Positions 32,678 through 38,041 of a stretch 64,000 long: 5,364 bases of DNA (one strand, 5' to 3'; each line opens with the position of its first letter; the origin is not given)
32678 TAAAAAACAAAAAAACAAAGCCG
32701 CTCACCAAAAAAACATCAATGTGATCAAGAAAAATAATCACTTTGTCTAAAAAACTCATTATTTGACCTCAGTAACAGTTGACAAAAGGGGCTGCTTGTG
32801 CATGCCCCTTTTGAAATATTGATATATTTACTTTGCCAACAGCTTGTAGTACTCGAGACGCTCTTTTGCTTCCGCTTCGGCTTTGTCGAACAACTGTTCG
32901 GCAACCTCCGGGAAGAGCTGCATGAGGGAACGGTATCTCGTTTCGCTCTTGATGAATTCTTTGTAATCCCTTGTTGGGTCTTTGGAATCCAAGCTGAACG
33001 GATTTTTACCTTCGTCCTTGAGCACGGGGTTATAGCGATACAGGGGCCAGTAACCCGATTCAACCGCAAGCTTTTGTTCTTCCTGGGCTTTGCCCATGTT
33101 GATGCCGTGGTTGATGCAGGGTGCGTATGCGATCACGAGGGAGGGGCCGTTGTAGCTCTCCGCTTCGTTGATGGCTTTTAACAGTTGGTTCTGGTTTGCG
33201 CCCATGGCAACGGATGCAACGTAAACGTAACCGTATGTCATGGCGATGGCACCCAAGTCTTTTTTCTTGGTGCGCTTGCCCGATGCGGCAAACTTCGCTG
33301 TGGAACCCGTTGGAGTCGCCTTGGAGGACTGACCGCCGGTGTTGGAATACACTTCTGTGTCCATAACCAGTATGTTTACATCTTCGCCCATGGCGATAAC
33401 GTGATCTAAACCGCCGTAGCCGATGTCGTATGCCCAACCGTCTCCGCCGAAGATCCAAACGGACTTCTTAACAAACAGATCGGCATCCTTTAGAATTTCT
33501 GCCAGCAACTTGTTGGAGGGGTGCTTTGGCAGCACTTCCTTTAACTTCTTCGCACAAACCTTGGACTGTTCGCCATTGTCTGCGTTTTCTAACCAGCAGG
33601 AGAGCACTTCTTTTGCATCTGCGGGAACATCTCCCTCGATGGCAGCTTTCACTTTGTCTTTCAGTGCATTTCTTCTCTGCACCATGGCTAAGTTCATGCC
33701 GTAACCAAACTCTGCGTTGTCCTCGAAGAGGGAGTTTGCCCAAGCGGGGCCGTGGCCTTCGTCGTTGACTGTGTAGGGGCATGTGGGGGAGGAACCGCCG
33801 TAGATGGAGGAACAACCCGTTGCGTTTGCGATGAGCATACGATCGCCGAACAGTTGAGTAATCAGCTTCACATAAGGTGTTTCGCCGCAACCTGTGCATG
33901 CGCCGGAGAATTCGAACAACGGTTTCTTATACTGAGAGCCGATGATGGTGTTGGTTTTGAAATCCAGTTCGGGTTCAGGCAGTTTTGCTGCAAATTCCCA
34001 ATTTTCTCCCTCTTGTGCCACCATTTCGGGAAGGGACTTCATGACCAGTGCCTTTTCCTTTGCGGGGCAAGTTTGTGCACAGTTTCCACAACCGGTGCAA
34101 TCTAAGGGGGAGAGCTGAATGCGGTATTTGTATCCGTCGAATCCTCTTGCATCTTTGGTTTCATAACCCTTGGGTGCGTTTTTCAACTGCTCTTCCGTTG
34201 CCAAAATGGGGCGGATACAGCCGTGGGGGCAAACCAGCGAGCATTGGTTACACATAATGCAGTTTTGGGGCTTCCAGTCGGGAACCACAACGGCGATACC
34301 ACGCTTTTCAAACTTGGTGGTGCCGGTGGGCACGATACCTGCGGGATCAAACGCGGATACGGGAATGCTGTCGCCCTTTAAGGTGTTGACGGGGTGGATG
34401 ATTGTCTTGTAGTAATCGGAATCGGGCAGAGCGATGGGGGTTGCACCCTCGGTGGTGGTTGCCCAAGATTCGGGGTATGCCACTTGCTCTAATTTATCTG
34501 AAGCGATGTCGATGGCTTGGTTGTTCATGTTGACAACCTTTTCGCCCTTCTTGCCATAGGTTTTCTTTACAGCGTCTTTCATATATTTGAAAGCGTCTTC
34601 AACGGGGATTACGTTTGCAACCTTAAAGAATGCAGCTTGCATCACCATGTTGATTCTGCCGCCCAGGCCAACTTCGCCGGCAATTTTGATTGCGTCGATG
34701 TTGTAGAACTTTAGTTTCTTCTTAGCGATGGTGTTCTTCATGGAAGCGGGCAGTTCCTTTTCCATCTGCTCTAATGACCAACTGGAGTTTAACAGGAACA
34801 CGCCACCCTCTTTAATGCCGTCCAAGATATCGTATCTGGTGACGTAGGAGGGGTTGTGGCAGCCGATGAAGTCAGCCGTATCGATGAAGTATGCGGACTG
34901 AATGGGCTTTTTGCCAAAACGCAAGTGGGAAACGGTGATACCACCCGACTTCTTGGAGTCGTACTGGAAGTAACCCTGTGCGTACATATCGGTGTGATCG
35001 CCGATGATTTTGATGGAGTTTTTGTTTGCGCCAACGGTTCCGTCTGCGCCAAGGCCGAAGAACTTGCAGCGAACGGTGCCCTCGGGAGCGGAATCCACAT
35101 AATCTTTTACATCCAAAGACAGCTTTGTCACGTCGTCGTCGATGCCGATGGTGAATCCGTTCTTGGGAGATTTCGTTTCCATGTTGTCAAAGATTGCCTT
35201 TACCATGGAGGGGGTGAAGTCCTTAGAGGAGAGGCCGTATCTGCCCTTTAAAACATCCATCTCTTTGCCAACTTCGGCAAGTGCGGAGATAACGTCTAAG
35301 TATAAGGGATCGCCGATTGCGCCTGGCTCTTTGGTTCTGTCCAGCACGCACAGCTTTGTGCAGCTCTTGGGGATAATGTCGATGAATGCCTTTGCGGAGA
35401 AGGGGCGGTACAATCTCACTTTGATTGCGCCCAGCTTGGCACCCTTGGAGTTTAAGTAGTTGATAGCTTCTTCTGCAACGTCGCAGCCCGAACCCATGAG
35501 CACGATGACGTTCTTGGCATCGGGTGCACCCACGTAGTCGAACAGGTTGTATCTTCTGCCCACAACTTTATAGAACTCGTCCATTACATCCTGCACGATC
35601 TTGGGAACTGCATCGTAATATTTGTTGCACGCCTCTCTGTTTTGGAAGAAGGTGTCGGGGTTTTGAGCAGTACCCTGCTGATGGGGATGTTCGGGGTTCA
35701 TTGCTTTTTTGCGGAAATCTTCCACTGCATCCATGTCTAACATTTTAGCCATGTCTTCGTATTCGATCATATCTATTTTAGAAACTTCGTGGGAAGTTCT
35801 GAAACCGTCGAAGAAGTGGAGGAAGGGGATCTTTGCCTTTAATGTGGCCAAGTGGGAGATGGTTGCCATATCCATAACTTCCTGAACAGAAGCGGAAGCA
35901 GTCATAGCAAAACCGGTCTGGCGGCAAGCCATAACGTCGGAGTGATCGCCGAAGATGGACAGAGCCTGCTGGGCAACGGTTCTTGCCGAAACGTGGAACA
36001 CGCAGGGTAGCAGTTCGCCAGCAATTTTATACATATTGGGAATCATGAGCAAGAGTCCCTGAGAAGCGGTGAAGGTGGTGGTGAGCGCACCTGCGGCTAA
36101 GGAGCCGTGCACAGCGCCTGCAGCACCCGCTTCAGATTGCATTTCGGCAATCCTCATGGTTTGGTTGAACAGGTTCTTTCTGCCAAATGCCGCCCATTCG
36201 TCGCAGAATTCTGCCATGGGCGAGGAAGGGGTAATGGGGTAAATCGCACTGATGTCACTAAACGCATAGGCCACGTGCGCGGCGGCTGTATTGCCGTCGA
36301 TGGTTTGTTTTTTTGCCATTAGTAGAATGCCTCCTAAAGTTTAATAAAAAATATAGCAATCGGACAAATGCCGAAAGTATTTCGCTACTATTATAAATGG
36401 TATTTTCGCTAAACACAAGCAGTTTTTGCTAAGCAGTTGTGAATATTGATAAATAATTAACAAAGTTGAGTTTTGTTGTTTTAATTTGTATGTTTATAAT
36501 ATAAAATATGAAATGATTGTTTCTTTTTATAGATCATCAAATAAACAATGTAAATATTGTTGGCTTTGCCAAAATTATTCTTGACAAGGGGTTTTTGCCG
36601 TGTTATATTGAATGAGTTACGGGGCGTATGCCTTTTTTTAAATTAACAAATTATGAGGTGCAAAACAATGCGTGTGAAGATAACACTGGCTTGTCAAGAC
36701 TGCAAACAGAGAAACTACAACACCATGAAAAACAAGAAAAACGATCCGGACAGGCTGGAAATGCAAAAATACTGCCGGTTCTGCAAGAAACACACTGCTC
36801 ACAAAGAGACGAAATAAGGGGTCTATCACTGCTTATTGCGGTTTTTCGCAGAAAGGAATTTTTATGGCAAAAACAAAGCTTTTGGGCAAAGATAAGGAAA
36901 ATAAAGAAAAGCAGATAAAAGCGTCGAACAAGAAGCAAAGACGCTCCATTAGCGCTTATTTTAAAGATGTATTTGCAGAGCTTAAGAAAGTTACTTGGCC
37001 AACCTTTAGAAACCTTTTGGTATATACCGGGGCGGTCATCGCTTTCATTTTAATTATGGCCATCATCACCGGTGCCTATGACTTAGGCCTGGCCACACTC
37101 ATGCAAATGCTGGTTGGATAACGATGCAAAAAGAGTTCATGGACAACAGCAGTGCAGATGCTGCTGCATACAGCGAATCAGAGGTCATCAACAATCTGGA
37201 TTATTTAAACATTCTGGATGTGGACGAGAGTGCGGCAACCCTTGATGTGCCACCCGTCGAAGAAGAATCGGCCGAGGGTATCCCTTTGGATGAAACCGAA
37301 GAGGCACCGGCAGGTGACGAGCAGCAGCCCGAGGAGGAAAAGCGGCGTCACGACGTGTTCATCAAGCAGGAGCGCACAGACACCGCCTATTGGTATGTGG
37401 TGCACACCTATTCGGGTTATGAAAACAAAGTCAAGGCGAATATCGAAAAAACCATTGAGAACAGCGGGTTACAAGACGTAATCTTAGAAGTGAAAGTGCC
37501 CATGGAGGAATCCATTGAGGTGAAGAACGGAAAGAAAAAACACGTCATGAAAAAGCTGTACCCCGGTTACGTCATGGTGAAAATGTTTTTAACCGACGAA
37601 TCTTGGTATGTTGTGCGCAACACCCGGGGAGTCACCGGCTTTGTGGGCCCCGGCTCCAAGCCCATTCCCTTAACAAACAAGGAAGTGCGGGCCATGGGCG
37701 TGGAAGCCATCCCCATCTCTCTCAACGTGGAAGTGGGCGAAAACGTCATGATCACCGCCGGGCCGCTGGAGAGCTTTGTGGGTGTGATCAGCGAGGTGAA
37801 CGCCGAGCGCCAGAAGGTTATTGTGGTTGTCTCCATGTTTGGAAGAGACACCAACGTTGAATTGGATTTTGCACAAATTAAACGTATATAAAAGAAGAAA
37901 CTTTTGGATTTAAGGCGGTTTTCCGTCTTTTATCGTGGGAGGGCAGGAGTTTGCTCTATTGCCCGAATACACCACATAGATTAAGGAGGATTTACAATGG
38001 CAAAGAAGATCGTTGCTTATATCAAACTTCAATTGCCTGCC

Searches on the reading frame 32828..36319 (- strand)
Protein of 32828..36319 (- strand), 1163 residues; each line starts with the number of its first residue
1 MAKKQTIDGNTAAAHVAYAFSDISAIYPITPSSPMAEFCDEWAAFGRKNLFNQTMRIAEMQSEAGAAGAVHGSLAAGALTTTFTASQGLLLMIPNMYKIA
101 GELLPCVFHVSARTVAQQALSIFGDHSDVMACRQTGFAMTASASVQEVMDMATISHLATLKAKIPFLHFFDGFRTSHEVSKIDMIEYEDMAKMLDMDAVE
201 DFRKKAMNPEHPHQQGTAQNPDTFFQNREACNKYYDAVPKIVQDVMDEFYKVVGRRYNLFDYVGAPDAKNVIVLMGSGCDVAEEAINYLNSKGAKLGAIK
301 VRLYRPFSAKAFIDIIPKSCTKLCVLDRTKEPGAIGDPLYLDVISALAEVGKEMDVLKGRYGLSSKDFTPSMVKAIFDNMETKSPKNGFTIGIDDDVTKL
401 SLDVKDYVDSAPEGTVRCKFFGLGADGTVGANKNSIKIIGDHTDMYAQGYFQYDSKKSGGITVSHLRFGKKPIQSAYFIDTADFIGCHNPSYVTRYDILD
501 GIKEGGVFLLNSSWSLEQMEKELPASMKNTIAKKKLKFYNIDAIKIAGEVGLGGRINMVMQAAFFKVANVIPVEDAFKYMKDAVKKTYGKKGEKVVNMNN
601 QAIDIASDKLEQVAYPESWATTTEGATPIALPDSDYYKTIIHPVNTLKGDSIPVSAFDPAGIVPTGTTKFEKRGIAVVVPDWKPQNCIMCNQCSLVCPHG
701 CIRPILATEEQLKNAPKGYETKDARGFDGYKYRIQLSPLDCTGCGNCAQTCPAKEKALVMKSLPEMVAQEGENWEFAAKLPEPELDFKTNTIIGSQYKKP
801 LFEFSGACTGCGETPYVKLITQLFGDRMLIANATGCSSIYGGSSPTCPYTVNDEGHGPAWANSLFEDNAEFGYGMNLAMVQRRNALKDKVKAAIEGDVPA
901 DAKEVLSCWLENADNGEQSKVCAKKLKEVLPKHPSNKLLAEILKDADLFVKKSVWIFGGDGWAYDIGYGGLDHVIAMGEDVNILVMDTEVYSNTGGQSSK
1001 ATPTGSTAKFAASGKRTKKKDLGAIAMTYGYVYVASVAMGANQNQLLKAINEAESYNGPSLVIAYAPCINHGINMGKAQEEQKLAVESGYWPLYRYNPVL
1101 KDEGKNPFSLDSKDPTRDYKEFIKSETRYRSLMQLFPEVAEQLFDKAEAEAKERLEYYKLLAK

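Call 106: search_protein_families(library=pfam, proteins=[window:32828-36319:-], max_evalue=0.001)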
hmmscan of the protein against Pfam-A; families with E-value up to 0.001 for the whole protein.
window:32828-36319:- (1163 aa): 14 families
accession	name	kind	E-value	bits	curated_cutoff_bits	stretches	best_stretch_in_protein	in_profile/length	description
PF01855.24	POR_N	-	1.8e-80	270.4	27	1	15-246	1-230/231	Pyruvate flavodoxin/ferredoxin oxidoreductase, thiamine diP-bdg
PF01558.24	POR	-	3.3e-37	128.7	27.4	1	424-606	1-171/173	Pyruvate ferredoxin/flavodoxin oxidoreductase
PF10371.14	EKR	-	1.1e-13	51.3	27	1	634-676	13-55/55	Domain of unknown function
PF17147.9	PFOR_II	-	4.3e-13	49.9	27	1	268-371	1-100/102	Pyruvate:ferredoxin oxidoreductase core domain II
PF02775.26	TPP_enzyme_C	-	7.6e-13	49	21.9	1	951-1063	46-150/151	Thiamine pyrophosphate enzyme, C-terminal TPP binding domain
PF13187.11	Fer4_9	-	5e-08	33.3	27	1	740-813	1-42/52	4Fe-4S dicluster domain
PF12838.12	Fer4_7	-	1e-07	32.7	27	1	686-753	1-50/52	4Fe-4S dicluster domain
PF00037.32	Fer4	-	7.3e-07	29.2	21.1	1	682-703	3-24/24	4Fe-4S binding domain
PF13484.11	Fer4_16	-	2.2e-06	28.8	30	1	686-753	1-65/66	4Fe-4S double cluster binding domain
PF13237.11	Fer4_10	-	3.2e-06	27.4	25.5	1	684-752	6-53/53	4Fe-4S dicluster domain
PF14697.11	Fer4_21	-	1.4e-05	25.5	35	0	685-703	6-24/59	4Fe-4S dicluster domain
PF12797.12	Fer4_2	-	1.6e-05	25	24.5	0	739-753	8-22/22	4Fe-4S binding domain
PF12837.12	Fer4_6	-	3e-05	24.2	25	0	679-702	1-24/24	4Fe-4S binding domain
PF13183.11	Fer4_8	-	4.6e-05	24.3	27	1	685-754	3-67/68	4Fe-4S dicluster domain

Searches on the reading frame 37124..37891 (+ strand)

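Call 106: search_protein_families(library=pfam, proteins=[window:37124-37891:+], max_evalue=0.001)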
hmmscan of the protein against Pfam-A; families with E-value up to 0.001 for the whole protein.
window:37124-37891:+ (255 aa): 2 families
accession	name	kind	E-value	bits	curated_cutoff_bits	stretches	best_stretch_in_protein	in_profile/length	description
PF02357.24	NusG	-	5.6e-31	107.3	22.2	1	89-191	2-92/93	Transcription termination factor nusG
PF00467.35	KOW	-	8.6e-06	25.8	22.3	1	204-234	1-31/32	KOW motif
